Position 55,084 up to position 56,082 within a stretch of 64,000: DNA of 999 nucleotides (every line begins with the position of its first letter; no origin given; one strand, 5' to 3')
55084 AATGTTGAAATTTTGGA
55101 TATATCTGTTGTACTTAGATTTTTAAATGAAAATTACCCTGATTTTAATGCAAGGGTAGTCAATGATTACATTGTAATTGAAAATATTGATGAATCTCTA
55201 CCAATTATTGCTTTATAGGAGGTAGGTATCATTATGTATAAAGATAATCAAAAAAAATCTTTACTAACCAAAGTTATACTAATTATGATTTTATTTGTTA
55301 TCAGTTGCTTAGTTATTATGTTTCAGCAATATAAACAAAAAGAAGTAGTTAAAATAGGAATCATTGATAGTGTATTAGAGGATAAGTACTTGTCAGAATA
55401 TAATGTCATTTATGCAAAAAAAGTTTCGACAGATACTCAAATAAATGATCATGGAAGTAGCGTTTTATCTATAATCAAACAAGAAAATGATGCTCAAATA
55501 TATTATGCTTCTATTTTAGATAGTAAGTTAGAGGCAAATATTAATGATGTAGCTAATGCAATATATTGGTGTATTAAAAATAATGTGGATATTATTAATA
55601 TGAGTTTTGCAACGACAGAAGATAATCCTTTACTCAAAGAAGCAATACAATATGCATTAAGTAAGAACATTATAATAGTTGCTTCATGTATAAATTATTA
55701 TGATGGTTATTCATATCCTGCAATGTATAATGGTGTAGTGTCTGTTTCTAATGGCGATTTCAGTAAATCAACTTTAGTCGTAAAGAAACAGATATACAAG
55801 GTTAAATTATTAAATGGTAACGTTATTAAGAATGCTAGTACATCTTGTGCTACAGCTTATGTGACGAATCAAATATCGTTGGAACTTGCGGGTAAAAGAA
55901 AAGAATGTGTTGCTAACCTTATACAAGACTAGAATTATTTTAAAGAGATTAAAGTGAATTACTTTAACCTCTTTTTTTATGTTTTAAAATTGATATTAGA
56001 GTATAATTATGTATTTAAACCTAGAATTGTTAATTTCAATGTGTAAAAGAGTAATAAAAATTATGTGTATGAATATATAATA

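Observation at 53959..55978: Self-contained three-gene operon: His-rich membrane toxin-like protein, small acidic protein and a miniature membrane-anchored subtilase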

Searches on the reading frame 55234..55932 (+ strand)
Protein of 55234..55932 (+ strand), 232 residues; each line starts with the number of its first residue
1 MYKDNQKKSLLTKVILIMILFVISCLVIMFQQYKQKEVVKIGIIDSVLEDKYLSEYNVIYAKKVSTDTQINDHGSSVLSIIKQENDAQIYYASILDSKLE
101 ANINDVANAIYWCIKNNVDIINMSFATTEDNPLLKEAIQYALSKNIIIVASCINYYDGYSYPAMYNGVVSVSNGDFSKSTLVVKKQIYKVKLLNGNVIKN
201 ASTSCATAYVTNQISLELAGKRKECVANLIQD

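Call 3: search_protein_families(library=pfam, proteins=[window:55234-55932:+], max_evalue=1)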
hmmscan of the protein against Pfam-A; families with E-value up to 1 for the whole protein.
window:55234-55932:+ (232 aa): 3 families
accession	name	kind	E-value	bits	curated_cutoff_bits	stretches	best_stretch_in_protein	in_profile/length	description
PF00082.27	Peptidase_S8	-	3.5e-11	43.4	21.8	1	59-175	42-180/288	Subtilase family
PF17684.7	SCAB-PH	-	0.012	16.3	26.4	1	88-149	43-104/108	PH domain of plant-specific actin-binding protein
PF12888.12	Lipid_bd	-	0.1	12.8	25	1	94-218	43-118/141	Lipid-binding putative hydrolase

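Call 4: search_protein_families(library=ncbifam, proteins=[window:55234-55932:+], max_evalue=1)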
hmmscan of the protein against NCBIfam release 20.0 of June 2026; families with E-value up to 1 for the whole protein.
window:55234-55932:+ (232 aa): 3 families
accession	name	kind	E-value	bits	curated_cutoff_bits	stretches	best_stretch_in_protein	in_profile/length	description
NF049966.1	QH_SP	equivalog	2.1e-26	92.6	165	1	41-173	2-142/219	subtilisin-like serine protease QhpE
TIGR03921.1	T7SS_mycosin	equivalog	7.9e-13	48.2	278.75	1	77-175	79-183/353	type VII secretion-associated serine protease mycosin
TIGR03895.1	protease_PatA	subfamily_domain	1.4e-05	24.1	421.05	1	100-172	40-117/606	PatA/PatG family cyanobactin maturation protease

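Call 61: search_solved_structures(query=A3, max_evalue=0.001, show_alignments=2)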
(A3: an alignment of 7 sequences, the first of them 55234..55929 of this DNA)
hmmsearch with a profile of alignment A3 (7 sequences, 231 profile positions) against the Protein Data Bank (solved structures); distinct sequences matched with E-value up to 0.001: 91 (the best 60 are shown).
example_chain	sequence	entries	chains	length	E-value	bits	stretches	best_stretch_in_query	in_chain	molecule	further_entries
7am3_A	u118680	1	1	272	6.1e-21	78.1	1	36-179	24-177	Subtilisin BPN'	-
7am4_A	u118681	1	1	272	6.4e-21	78.1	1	36-179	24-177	Subtilisin BPN'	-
7am5_A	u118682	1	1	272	1e-20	77.4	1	36-179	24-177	Subtilisin BPN'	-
7am6_A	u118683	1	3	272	1.3e-20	77.1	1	36-178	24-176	Subtilisin BPN'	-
7am7_A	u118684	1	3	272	1.3e-20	77.1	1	36-178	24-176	Subtilisin BPN'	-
1bh6_A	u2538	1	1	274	2.3e-20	76.2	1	34-190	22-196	SUBTILISIN DY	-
7am8_A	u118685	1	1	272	5.3e-20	75.1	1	36-179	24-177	Subtilisin BPN'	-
1dui_A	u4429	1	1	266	1.5e-19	73.6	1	36-182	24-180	PROTEIN (SUBTILISIN BPN')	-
1gnv_A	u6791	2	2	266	1.5e-19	73.6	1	36-182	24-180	SUBTILISIN BPN'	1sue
3f49_S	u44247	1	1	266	1.7e-19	73.4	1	37-180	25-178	Subtilisin BPN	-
5ox2_A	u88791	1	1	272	2.4e-19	72.9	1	36-178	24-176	Subtilisin BPN'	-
1sua_A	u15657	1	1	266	3.3e-19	72.5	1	36-180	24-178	SUBTILISIN BPN'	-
3bgo_S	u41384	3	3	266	3.8e-19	72.3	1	37-179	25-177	Subtilisin BPN'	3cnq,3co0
1gns_A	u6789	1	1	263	6.4e-19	71.5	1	36-179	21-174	SUBTILISIN BPN'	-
6ube_S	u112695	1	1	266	1.7e-18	70.2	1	69-180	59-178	SUBTILISIN BPN'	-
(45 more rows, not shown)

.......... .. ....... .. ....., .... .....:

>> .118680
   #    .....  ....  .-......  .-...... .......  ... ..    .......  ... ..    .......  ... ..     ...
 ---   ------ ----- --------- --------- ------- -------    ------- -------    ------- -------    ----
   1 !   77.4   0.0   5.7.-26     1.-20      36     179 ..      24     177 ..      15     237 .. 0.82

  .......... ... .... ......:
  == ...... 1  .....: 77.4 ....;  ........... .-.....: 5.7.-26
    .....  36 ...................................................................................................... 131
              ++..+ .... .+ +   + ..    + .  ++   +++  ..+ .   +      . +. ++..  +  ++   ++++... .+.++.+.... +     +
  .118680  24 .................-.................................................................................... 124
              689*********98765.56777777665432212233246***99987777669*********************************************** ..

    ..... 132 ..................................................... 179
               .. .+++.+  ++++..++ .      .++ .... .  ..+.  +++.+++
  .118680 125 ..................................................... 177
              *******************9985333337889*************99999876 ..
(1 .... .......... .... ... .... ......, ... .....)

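Call 95: search_dna_similar(query=window:55234-55929:+, collection=plasmids, mode=protein, max_evalue=0.00001, max_rows=25)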
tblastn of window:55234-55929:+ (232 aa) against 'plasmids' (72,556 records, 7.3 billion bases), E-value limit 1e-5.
Records with a match: 145; places in all: 151; records where one place covers at least 80% of the query: 16.
Best place of each record, by identity: <60% 145.
By first word of the organism name: Bacillus 56; Priestia 35; Deinococcus 25; Paenibacillus 6; Clostridium 4; Alkalihalophilus 2; Clostridioides 2; Exiguobacterium 2; Lysinibacillus 2; Peribacillus 1; and 10 more.
By predicted mobility (MOB-suite, as given by PLSDB): non-mobilizable 104; mobilizable 36; conjugative 5.
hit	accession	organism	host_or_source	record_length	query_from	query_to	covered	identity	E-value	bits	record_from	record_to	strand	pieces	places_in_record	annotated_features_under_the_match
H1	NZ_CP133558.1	Bacillus wiedmannii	Thaumetopoea processionea,liquid culture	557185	33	221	81%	36.7%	5e-20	95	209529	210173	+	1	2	S8 family peptidase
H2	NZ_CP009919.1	Priestia megaterium NBRC 15308 = ATCC 14581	Microbial isolate culture,environmental ...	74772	37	221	80%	34.0%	6e-19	92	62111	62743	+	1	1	S8 family peptidase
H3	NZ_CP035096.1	Priestia megaterium NBRC 15308 = ATCC 14581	single cell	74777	37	221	80%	34.0%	6e-19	92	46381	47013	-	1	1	S8 family peptidase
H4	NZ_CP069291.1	Priestia megaterium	microbe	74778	37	221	80%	34.0%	6e-19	92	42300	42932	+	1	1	S8 family peptidase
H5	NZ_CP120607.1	Priestia megaterium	cell culture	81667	37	221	80%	34.0%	6e-19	92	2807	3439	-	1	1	S8 family peptidase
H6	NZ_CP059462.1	Priestia megaterium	Prokaryotes,soil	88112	37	221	80%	34.0%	6e-19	92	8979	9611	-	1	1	S8 family peptidase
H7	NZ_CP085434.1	Priestia megaterium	single cell,soil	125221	37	221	80%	34.0%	9e-18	89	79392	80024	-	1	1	S8 family peptidase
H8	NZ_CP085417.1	Priestia megaterium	single cell,soil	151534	37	221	80%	34.0%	9e-18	89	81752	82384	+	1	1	S8 family peptidase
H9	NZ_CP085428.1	Priestia megaterium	single cell,soil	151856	37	221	80%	34.0%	9e-18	89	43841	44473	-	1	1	S8 family peptidase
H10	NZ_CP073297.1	Priestia megaterium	Homo sapiens,cell culture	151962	37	221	80%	34.0%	9e-18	89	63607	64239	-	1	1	S8 family peptidase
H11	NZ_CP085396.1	Peribacillus frigoritolerans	single cell,soil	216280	1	214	92%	28.9%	3e-10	67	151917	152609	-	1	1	S8 family serine peptidase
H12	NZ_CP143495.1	Clostridium perfringens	pig,fecal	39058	30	228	86%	30.5%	2e-9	64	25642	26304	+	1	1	S8 family serine peptidase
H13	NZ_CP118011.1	Clostridium perfringens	Homo sapiens,pure cell culture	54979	30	228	86%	30.5%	2e-9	64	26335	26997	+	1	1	S8 family serine peptidase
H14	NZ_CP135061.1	Bacillus cereus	Plant,cell culture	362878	21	221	87%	29.7%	5e-16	84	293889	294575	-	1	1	S8 family peptidase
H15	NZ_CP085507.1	Bacillus cereus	soil sample,soil from tomato plant roots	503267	21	221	87%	29.7%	5e-16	84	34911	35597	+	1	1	S8 family peptidase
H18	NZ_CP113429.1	Bacillus cereus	cell culture,petroleum sludge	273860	39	219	78%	31.4%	3e-15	81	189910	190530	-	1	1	S8 family peptidase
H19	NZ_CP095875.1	Bacillus sp. PGP15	-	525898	37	215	77%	31.7%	4e-8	61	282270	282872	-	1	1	S8 family serine peptidase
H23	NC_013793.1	Alkalihalophilus pseudofirmus OF4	-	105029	35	232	85%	28.4%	2e-11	70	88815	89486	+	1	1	S8 family peptidase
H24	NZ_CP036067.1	Bacillus mycoides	cell culture,soil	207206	48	219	74%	32.6%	9e-18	89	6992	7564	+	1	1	S8 family peptidase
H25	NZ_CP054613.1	Paenibacillus cellulosilyticus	cell culture,soil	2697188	30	216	81%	29.9%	8e-9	62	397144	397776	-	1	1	none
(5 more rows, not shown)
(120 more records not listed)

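Call 96: get_annotated_region(hit=H2, flank=3500)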
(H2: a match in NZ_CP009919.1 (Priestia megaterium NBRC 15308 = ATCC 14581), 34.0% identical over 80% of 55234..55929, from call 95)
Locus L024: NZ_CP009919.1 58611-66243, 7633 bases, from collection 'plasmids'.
description: Priestia megaterium NBRC 15308 = ATCC 14581 plasmid pBMV_1, complete sequence
organism: Priestia megaterium NBRC 15308 = ATCC 14581 (NCBI taxid 1348623)
taxonomy: Bacteria; Bacillota; Bacilli; Bacillales; Bacillaceae; Priestia; Priestia megaterium; Priestia megaterium NBRC 15308 = ATCC 14581
host: -; source: Microbial isolate culture,environmental sample; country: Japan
typing (MOB-suite, as given by PLSDB): non-mobilizable; replicon rep_cluster_385
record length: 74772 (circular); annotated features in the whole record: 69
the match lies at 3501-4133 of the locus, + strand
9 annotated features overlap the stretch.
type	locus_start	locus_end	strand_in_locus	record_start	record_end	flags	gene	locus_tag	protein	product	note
CDS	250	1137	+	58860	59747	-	-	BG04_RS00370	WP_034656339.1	Rpn family recombination-promoting nuclease/putative transposase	-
CDS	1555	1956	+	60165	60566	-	spxA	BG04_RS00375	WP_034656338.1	transcriptional regulator SpxA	GO:0045892 - negative regulation of DNA-templated transcription [Evidence IEA]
CDS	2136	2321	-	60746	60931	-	-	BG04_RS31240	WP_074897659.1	hypothetical protein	-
CDS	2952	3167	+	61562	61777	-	-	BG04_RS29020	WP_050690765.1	hypothetical protein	-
CDS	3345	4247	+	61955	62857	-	-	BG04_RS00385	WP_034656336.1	S8 family peptidase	-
CDS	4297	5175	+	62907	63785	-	-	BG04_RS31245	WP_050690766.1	SAR2788 family putative toxin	-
CDS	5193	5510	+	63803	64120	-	-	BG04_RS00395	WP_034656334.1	hypothetical protein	-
CDS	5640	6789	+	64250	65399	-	-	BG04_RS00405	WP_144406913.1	IS3 family transposase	-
CDS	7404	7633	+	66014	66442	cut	-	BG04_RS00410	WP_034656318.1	cell wall hydrolase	-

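Call 97: get_annotated_region(hit=H1, flank=3500)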
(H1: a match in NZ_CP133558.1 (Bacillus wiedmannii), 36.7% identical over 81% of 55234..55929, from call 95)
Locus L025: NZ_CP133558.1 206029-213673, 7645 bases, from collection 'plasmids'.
description: Bacillus wiedmannii strain EPS29 plasmid ppl557, complete sequence
organism: Bacillus wiedmannii (NCBI taxid 1890302)
taxonomy: Bacteria; Bacillota; Bacilli; Bacillales; Bacillaceae; Bacillus; Bacillus wiedmannii
host: -; source: Thaumetopoea processionea,liquid culture; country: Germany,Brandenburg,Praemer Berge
typing (MOB-suite, as given by PLSDB): non-mobilizable; replicon rep_cluster_125; mating-pair formation MPF_T
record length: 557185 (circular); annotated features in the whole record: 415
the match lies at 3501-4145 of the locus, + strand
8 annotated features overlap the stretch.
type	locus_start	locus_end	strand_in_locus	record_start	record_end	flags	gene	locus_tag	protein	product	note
CDS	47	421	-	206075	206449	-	-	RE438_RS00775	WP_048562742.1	hypothetical protein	-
CDS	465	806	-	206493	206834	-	-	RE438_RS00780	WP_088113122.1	YolD-like family protein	-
CDS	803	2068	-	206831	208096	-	-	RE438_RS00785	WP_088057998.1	Y-family DNA polymerase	-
CDS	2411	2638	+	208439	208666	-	-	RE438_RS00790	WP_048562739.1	hypothetical protein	-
CDS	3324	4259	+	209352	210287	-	-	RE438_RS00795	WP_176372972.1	S8 family peptidase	-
CDS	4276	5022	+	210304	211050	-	-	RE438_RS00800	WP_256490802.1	SAR2788 family putative toxin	-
CDS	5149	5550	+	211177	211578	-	-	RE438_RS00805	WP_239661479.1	DUF4279 domain-containing protein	-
CDS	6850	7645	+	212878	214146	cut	-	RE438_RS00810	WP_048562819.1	cellulase family glycosylhydrolase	GO:0071704 - organic substance metabolic process [Evidence IEA]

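Call 98: search_protein_families(library=ncbifam, proteins=[L024:4297-5172:+, L025:4276-5019:+, L024:3345-4244:+, L025:3324-4256:+], max_evalue=1)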
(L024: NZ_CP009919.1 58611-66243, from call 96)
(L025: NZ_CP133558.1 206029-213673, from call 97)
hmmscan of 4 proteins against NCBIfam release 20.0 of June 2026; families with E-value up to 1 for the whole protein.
L024:4297-5172:+ (292 aa): 1 family
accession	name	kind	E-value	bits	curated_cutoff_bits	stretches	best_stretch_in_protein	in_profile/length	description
NF038340.1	SAR2788_fam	subfamily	2.9e-58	196.6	50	1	2-185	2-176/177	SAR2788 family putative toxin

L025:4276-5019:+ (248 aa): 2 families
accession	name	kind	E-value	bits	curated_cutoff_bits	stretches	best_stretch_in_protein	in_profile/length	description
NF038340.1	SAR2788_fam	subfamily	3.2e-57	193.2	50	1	2-180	1-177/177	SAR2788 family putative toxin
NF033801.3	NprX_fam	subfamily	0.23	11.3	33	1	1-33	1-34/42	NprX family peptide pheromone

L024:3345-4244:+ (300 aa): 8 families
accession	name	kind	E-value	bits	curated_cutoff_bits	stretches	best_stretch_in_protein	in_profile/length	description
TIGR03921.1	T7SS_mycosin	equivalog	1.1e-47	162.9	278.75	1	55-298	15-280/353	type VII secretion-associated serine protease mycosin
NF049966.1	QH_SP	equivalog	2.2e-34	118.8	165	1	56-278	1-209/219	subtilisin-like serine protease QhpE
TIGR03895.1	protease_PatA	subfamily_domain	1.7e-16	60.1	421.05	1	94-263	1-180/606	PatA/PatG family cyanobactin maturation protease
NF033595.1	denti_PrtP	equivalog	6.5e-15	54.8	300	1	144-297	334-496/606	dentilisin complex serine proteinase subunit PrtP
NF042956.1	IteS_antiphage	equivalog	3.2e-12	45.5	900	2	52-188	255-396/747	S8 family anti-phage peptidase IteS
NF040808.2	CspC_non_triad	exception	4e-06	25.6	675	2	219-261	457-499/556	bile acid germinant receptor pseudoprotease CspC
NF040809.1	germ_prot_CspBA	exception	6.2e-06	24.1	1250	2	197-258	987-1043/1099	bifunctional germination protease/germinant receptor pseudoprotease CspBA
NF051851.1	AtpSerPepEprS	equivalog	0.0002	19.5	1700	2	33-122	46-146/988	autotransporter serine peptidase EprS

L025:3324-4256:+ (311 aa): 10 families
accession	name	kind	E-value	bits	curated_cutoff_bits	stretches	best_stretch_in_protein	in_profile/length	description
TIGR03921.1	T7SS_mycosin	equivalog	5.5e-50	170.5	278.75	1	66-308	15-279/353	type VII secretion-associated serine protease mycosin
NF049966.1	QH_SP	equivalog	1e-34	119.8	165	1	67-290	1-210/219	subtilisin-like serine protease QhpE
NF033595.1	denti_PrtP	equivalog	6.8e-22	77.8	300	2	158-307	338-495/606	dentilisin complex serine proteinase subunit PrtP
TIGR03895.1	protease_PatA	subfamily_domain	4.9e-18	65.2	421.05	1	105-285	1-194/606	PatA/PatG family cyanobactin maturation protease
NF042956.1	IteS_antiphage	equivalog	3.4e-12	45.5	900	1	61-200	254-397/747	S8 family anti-phage peptidase IteS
NF051851.1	AtpSerPepEprS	equivalog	9.7e-10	37.1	1700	2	41-134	45-147/988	autotransporter serine peptidase EprS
NF040809.1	germ_prot_CspBA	exception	4.7e-06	24.5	1250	2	203-272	969-1046/1099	bifunctional germination protease/germinant receptor pseudoprotease CspBA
NF040553.1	SGO_0316_fam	subfamily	5.5e-05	21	1400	2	65-197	319-464/1486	SGO_0316/SGO_0317 family LPXTG-anchored serine peptidase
NF041428.1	TrsH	subfamily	0.025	14.7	150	1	3-101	1-97/149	TrsH/TraH family protein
NF011411.0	PRK14838.1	equivalog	0.062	12.6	417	1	156-226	88-160/244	isoprenyl transferase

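Call 101: get_annotated_region(hit=H12, flank=3500)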
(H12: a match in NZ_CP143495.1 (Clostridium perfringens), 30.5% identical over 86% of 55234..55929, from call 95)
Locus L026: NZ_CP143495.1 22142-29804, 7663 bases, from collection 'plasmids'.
description: Clostridium perfringens strain SXP-169 plasmid pSXP-169_3, complete sequence
organism: Clostridium perfringens (NCBI taxid 1502)
taxonomy: Bacteria; Bacillota; Clostridia; Eubacteriales; Clostridiaceae; Clostridium; Clostridium perfringens
host: -; source: pig,fecal; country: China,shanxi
typing (MOB-suite, as given by PLSDB): mobilizable; relaxase MOBM
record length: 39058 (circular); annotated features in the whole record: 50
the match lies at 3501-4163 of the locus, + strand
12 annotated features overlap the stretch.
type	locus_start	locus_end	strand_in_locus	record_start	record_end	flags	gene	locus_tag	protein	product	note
CDS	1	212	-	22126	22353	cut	-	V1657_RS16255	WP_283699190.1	hypothetical protein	-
CDS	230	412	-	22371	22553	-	-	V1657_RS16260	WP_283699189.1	hypothetical protein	-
CDS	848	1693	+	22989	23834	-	-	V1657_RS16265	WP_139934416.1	Rpn family recombination-promoting nuclease/putative transposase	-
CDS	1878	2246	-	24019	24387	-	-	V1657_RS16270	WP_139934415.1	hypothetical protein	-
CDS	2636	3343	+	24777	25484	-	-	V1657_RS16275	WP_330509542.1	hypothetical protein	-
CDS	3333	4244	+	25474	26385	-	-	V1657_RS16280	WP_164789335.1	S8 family serine peptidase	GO:0006508 - proteolysis [Evidence IEA]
CDS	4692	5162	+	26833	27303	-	-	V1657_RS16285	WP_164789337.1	hypothetical protein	-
CDS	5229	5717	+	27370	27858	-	-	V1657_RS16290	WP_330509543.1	transcriptional regulator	-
CDS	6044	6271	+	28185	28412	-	-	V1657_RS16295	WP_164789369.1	hypothetical protein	-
CDS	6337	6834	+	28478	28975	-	-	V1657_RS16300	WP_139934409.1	DNA-binding protein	-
CDS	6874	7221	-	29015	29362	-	-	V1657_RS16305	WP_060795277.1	hypothetical protein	-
CDS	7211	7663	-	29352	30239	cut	-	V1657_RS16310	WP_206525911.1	ParM/StbA family protein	GO:0030541 - plasmid partitioning [Evidence IEA]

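Call 102: get_annotated_region(hit=H14, flank=3000)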
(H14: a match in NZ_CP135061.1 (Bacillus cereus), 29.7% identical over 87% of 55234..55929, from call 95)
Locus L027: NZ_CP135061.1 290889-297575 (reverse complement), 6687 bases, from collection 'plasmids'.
description: Bacillus cereus strain B126_1 plasmid unnamed1, complete sequence
organism: Bacillus cereus (NCBI taxid 1396)
taxonomy: Bacteria; Bacillota; Bacilli; Bacillales; Bacillaceae; Bacillus; Bacillus cereus
host: -; source: Plant,cell culture; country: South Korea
typing (MOB-suite, as given by PLSDB): non-mobilizable; replicon rep_cluster_164,rep_cluster_1751
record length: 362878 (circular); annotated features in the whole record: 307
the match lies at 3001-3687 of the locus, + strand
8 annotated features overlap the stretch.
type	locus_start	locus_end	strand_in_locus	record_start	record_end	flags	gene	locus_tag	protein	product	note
CDS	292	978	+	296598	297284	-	-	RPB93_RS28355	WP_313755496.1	DUF1643 domain-containing protein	-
CDS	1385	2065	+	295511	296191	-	-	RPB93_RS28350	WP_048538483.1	hypothetical protein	-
CDS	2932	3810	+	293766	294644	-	-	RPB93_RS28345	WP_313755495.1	S8 family peptidase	-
CDS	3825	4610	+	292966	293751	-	-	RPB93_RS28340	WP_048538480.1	SAR2788 family putative toxin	-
CDS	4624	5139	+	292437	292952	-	-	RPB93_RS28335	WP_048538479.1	hypothetical protein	-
CDS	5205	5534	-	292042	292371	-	-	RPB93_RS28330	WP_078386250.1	hypothetical protein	-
CDS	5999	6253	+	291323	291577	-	-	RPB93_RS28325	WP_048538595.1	hypothetical protein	-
CDS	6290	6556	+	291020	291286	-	-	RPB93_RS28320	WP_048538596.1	hypothetical protein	-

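Call 103: get_annotated_region(hit=H24, flank=3000)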
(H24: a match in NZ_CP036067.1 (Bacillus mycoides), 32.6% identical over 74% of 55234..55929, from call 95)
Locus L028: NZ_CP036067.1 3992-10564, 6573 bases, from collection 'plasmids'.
description: Bacillus mycoides strain JAS06/3 plasmid p207
organism: Bacillus mycoides (NCBI taxid 1405)
taxonomy: Bacteria; Bacillota; Bacilli; Bacillales; Bacillaceae; Bacillus; Bacillus mycoides
host: -; source: cell culture,soil; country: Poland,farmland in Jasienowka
typing (MOB-suite, as given by PLSDB): non-mobilizable; replicon rep_cluster_125; mating-pair formation MPF_T
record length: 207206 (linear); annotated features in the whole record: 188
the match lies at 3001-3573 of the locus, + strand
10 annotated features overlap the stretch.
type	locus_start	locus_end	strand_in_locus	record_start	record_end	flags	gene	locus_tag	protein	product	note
CDS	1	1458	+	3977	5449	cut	-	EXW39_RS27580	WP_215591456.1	PIN domain-containing protein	-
CDS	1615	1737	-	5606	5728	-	-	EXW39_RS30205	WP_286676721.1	hypothetical protein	-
CDS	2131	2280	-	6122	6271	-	-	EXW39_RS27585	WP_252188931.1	helix-turn-helix domain-containing protein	-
CDS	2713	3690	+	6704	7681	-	-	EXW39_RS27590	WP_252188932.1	S8 family peptidase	-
CDS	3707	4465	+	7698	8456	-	-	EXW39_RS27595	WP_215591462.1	SAR2788 family putative toxin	-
CDS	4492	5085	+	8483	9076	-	-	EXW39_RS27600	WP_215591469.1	hypothetical protein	-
CDS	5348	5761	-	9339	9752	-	-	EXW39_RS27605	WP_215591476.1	HEPN domain-containing protein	-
CDS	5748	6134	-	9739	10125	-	-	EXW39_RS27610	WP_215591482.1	nucleotidyltransferase domain-containing protein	-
CDS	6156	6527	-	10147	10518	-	-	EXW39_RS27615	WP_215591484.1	hypothetical protein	-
CDS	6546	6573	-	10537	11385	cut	-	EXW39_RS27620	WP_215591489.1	ThiF family adenylyltransferase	-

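Call 104: get_annotated_region(hit=H23, flank=3000)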
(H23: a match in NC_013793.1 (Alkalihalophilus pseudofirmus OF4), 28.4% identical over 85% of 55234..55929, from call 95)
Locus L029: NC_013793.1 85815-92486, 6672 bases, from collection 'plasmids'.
description: Alkalihalophilus pseudofirmus OF4 plasmid pBpOF4-02, complete sequence
organism: Alkalihalophilus pseudofirmus OF4 (NCBI taxid 398511)
taxonomy: Bacteria; Bacillota; Bacilli; Bacillales; Bacillaceae; Alkalihalophilus; Alkalihalophilus pseudofirmus; Alkalihalophilus pseudofirmus OF4
host: -; source: -; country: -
typing (MOB-suite, as given by PLSDB): conjugative; replicon rep_cluster_569; relaxase MOBC; mating-pair formation MPF_F
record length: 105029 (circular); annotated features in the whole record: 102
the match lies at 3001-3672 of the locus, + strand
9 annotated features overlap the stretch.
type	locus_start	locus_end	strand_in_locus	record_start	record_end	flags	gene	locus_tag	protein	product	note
CDS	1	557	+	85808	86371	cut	-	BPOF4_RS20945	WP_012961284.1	MerR family transcriptional regulator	-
CDS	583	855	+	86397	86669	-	-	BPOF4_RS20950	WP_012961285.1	AbrB/MazE/SpoVT family DNA-binding domain-containing protein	-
CDS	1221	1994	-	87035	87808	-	-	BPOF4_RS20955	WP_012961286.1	hypothetical protein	-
CDS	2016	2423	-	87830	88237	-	-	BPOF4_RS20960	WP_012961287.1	hypothetical protein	-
CDS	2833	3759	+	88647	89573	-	-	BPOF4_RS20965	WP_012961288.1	S8 family peptidase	-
CDS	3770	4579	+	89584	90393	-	-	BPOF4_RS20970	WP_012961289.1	SAR2788 family putative toxin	-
CDS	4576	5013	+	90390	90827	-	-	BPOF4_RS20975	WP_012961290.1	hypothetical protein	-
CDS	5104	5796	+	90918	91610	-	-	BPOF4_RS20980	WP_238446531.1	lysozyme family protein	-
CDS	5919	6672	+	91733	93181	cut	-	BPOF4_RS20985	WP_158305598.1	AAA family ATPase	-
